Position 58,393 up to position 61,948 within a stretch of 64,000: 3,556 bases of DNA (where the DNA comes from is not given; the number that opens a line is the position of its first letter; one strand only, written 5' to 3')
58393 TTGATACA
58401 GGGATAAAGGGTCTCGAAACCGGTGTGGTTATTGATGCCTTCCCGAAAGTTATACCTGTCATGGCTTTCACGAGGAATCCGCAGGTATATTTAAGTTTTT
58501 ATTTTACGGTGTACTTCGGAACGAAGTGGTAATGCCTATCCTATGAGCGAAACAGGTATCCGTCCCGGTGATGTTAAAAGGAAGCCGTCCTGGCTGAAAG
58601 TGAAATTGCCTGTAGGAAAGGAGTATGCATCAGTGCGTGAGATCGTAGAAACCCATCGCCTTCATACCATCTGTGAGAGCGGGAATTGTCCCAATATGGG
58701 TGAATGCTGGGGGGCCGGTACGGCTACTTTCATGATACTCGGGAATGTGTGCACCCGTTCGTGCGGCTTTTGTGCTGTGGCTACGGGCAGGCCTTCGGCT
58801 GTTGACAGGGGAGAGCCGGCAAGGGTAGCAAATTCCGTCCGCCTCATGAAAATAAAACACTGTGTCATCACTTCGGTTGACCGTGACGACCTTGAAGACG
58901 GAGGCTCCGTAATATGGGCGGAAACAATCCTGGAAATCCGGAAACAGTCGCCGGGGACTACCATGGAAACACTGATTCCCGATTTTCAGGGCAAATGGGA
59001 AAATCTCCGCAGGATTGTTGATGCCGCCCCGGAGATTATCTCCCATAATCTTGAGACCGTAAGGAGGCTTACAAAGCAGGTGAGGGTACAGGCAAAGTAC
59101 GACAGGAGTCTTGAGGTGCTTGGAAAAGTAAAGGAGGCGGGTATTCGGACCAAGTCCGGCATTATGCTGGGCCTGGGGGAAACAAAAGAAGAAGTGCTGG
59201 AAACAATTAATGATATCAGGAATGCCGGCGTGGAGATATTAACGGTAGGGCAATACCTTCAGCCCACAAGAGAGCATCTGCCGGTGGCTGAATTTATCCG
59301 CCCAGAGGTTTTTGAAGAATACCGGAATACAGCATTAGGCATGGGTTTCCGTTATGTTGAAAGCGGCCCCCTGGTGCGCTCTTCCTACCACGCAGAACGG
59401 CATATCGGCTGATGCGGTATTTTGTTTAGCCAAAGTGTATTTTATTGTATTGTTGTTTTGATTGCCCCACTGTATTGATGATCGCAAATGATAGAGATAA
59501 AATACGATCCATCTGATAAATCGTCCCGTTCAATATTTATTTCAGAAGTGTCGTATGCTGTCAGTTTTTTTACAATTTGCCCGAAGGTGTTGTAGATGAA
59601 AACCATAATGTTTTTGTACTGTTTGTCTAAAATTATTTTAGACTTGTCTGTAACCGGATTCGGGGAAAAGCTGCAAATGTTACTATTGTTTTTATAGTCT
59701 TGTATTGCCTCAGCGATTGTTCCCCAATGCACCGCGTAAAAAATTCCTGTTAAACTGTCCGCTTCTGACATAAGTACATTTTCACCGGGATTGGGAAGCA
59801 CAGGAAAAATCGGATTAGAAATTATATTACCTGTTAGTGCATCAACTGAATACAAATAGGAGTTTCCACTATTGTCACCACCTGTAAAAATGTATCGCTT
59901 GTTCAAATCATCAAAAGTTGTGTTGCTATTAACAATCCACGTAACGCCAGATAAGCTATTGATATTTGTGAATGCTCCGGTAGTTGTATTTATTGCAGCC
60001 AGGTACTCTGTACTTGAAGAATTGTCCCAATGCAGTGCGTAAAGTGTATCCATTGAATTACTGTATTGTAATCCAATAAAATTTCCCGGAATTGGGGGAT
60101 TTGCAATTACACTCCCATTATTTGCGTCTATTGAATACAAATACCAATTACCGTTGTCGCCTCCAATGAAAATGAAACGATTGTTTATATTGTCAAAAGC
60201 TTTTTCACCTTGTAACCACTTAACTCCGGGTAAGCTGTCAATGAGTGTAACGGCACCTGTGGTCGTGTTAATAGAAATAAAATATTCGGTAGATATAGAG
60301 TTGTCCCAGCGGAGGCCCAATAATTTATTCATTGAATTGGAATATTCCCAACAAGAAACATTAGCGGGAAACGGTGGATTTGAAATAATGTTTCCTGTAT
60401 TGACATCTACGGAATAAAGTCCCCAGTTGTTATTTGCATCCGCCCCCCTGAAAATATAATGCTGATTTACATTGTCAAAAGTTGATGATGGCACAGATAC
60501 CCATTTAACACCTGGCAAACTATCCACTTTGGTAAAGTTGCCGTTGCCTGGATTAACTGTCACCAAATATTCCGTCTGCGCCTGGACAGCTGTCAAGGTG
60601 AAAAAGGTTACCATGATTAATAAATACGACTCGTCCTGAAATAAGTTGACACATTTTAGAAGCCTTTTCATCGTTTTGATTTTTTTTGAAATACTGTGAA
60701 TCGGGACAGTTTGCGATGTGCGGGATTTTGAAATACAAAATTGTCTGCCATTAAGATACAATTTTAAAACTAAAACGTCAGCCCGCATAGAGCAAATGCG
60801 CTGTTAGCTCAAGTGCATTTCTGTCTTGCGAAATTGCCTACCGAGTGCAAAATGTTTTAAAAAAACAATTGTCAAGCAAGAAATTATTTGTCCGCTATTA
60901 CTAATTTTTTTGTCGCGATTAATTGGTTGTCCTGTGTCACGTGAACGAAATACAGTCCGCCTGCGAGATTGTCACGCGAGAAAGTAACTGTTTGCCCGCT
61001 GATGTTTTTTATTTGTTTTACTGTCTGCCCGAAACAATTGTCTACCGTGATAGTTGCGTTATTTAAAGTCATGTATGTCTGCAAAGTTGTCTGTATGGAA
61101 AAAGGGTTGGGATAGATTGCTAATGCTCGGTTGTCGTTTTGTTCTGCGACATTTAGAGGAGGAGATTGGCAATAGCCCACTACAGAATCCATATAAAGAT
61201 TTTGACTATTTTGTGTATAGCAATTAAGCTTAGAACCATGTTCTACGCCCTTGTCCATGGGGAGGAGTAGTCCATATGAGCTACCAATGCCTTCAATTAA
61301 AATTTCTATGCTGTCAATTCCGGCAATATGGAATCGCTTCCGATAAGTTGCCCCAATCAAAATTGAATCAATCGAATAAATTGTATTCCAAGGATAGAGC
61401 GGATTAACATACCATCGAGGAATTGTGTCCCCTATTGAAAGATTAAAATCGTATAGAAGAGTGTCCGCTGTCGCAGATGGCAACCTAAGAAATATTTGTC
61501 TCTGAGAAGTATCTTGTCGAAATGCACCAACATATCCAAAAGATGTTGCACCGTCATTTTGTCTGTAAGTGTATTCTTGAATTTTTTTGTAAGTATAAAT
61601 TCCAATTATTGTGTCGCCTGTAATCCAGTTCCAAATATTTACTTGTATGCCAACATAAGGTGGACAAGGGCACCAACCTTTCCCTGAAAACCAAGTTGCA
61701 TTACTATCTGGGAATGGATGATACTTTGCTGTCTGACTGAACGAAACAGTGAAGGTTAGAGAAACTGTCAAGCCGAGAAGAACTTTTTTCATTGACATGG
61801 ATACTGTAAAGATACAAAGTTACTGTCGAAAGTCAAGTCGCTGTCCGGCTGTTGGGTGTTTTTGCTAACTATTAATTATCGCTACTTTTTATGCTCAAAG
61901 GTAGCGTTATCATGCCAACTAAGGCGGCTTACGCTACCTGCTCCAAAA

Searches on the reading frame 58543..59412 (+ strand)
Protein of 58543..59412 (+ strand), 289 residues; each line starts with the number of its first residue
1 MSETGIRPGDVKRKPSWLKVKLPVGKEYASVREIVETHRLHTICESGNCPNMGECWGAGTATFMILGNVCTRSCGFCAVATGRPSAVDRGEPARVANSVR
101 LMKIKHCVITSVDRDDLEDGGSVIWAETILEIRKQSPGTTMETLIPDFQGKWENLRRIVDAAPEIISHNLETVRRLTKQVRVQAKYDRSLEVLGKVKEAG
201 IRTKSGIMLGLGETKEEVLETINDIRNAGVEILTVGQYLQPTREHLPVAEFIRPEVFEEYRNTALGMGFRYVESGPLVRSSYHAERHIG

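Call 8: search_protein_families(library=pfam, proteins=[window:58543-59412:+])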
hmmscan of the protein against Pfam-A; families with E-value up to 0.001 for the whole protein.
window:58543-59412:+ (289 aa): 2 families
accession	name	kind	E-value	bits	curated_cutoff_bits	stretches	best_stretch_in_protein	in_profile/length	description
PF04055.27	Radical_SAM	-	1.6e-21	77.7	29.5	1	64-225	1-166/166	Radical SAM superfamily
PF16881.10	LIAS_N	-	7e-08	33.3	27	1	9-49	56-96/96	N-terminal domain of lipoyl synthase of Radical_SAM family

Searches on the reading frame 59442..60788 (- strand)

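Call 8: search_protein_families(library=pfam, proteins=[window:59442-60788:-])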
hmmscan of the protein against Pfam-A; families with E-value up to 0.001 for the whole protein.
window:59442-60788:- (448 aa): 2 families
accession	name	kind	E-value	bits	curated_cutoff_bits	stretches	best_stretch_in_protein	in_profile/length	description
PF18962.6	Por_Secre_tail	-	2.1e-07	31.5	27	1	376-437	3-66/75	Secretion system C-terminal sorting domain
PF14339.12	DUF4394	-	2.7e-05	24.1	29.6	0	65-140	143-220/230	Domain of unknown function (DUF4394)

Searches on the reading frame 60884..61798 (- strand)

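Call 8: search_protein_families(library=pfam, proteins=[window:60884-61798:-])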
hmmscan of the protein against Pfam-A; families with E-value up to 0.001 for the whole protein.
window:60884-61798:- (304 aa): 1 family
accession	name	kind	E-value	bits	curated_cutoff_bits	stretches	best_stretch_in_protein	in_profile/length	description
PF18962.6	Por_Secre_tail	-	2.4e-10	41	27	1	228-301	1-75/75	Secretion system C-terminal sorting domain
